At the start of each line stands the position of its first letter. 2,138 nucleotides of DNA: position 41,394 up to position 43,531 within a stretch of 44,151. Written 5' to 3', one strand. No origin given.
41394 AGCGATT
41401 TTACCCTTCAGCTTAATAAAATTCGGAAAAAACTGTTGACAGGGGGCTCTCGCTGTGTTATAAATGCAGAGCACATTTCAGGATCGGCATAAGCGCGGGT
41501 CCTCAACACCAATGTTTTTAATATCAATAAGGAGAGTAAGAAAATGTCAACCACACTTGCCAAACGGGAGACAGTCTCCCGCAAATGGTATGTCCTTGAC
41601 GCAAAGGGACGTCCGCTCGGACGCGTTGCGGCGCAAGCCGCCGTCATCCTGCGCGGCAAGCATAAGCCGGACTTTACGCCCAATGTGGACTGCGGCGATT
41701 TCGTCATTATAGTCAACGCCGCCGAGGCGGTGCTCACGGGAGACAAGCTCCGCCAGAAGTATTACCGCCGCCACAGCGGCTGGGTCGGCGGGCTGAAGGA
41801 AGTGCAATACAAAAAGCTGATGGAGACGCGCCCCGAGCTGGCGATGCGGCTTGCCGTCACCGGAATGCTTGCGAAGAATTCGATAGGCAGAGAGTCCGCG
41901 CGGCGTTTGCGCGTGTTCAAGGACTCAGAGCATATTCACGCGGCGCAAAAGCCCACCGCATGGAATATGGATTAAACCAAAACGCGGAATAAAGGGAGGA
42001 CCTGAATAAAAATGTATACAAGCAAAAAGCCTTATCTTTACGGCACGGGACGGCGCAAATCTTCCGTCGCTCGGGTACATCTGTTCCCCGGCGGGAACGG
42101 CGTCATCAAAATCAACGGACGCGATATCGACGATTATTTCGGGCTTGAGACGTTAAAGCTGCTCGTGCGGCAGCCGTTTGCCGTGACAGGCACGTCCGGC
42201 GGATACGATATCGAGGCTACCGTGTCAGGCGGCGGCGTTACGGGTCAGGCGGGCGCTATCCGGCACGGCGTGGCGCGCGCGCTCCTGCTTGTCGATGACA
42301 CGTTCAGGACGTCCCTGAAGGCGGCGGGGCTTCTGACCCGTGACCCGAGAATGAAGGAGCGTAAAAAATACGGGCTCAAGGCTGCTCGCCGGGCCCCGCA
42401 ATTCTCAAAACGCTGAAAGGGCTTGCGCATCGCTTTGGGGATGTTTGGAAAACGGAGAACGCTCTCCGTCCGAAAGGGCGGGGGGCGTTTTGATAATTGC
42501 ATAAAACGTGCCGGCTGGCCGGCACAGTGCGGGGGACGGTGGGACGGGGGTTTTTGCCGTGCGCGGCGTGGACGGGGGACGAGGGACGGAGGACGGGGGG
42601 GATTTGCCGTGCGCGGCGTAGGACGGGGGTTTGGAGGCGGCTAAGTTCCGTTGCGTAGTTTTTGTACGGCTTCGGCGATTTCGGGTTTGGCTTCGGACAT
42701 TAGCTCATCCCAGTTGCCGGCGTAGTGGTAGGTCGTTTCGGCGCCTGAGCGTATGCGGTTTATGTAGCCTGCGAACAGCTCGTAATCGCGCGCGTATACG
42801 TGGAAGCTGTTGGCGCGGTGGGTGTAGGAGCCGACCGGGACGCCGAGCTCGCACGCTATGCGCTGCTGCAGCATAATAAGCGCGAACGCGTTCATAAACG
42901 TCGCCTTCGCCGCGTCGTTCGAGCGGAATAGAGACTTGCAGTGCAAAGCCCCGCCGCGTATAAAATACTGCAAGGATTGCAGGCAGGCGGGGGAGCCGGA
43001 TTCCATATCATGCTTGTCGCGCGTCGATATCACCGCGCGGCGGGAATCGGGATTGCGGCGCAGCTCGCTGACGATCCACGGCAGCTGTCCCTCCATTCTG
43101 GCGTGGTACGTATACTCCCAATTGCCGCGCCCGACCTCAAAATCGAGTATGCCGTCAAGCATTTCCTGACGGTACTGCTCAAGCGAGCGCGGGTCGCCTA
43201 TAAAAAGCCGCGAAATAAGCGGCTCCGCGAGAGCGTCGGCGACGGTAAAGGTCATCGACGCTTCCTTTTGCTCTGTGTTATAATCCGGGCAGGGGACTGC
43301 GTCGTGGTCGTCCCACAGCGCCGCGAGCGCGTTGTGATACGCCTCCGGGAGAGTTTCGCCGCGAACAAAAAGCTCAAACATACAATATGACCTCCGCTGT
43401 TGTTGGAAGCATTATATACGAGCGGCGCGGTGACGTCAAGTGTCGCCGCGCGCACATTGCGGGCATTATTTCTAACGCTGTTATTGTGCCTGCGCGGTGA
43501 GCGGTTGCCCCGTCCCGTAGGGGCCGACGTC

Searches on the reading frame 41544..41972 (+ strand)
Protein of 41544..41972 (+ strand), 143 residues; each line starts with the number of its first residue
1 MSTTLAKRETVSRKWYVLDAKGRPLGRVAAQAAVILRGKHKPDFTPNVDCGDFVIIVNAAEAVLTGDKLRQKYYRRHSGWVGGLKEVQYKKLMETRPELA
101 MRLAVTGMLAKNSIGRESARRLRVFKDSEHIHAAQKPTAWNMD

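Call 42: find_related_loci(query=window:41544-41972:+, collection=genome_contigs, flank=10000)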
Query window:41544-41972:+ (143 aa) in genome_contigs; peptide patterns used: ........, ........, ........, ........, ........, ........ (x = any residue, [..] = any of these).
600 stretches matched a pattern (row limit reached: there are more); 581 encode a relative of the query (tblastn E <= 1e-3); the best 80 are kept; 80 distinct loci.
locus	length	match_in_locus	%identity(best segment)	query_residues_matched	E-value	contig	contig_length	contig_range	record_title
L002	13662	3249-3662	91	1-138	2e-84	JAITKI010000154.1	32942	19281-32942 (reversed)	MAG: Oscillospiraceae bacterium isolate Pcl387_bin43 k119_2438587, whole genome shotgun sequence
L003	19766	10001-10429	72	1-143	3e-73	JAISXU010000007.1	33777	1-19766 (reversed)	MAG: Oscillospiraceae bacterium isolate Nc350_bin193 k119_534098, whole genome shotgun sequence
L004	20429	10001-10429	73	1-143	1e-72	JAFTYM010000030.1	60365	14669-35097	MAG: Oscillospiraceae bacterium isolate RGIG4265 Roe_deer_Colon.Co__c1539601, whole genome shotgun sequence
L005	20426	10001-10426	74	1-142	1e-72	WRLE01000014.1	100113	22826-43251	MAG: Oscillospiraceae bacterium isolate Th196P3bin147 Ga0099364_10000202, whole genome shotgun sequence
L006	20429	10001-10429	73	1-143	2e-72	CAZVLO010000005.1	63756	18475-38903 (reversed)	MAG TPA_asm: uncultured Papillibacter sp. isolate SRP239243_co1_361 genome assembly, contig: NODE_488_length_63756_cov_3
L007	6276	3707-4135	72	1-143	1e-70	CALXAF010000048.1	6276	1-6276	MAG: uncultured Oscillospiraceae bacterium isolate E01__bin70 genome assembly, contig: E01__k127_3776456, whole genome s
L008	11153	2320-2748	71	1-143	1e-70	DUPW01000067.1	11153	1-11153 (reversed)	MAG TPA_asm: Papillibacter sp. isolate AS08sgBPME_352 181960_AS08, whole genome shotgun sequence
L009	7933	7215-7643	72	1-143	3e-70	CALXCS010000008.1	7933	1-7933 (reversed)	MAG: uncultured Oscillospiraceae bacterium isolate E21__bin288 genome assembly, contig: E21__k127_8148704, whole genome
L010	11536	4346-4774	71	1-143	4e-70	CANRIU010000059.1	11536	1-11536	MAG: uncultured Oscillospiraceae bacterium isolate Lapin-024__bin71 genome assembly, contig: Lapin-024__NODE_7069_length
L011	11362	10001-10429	71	1-143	1e-69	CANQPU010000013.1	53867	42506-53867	MAG: uncultured Oscillospiraceae bacterium isolate Lapin-011__bin2 genome assembly, contig: Lapin-011__NODE_485_length_5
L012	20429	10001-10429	71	1-143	7e-70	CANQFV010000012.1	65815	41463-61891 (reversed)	MAG: uncultured Oscillospiraceae bacterium isolate Lapin-008__bin18 genome assembly, contig: Lapin-008__NODE_523_length_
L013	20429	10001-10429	71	1-143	6e-70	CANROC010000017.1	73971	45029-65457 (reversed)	MAG: uncultured Oscillospiraceae bacterium isolate Lapin-020__bin26 genome assembly, contig: Lapin-020__NODE_294_length_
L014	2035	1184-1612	72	1-143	7e-72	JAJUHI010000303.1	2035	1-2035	MAG: Sporobacter termitidis isolate bin60 k141_531327_length_2035_cov_90.1584, whole genome shotgun sequence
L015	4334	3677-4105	71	1-143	7e-70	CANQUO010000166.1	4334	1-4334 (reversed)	MAG: uncultured Oscillospiraceae bacterium isolate Lapin-032__bin32 genome assembly, contig: Lapin-032__NODE_24886_lengt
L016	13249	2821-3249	71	1-143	1e-69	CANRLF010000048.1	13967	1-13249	MAG: uncultured Oscillospiraceae bacterium isolate Lapin-033__bin58 genome assembly, contig: Lapin-033__NODE_3743_length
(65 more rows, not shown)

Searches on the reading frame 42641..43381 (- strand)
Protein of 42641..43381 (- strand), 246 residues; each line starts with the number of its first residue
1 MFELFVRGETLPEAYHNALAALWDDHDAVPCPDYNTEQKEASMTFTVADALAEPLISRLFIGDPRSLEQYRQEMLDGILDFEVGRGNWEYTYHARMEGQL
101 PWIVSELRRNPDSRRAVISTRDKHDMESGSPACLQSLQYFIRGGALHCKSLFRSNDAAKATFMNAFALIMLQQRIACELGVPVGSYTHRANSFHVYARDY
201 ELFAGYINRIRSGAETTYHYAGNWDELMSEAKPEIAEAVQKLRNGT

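Call 13: search_protein_families(library=pfam, proteins=[window:42641-43381:-], max_evalue=0.001)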
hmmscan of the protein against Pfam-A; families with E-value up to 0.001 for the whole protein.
window:42641-43381:- (246 aa): 1 family
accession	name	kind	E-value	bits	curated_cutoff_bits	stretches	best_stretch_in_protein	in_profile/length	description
PF00303.24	Thymidylat_synt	-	9.5e-15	54.9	24.3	1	93-210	105-225/266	Thymidylate synthase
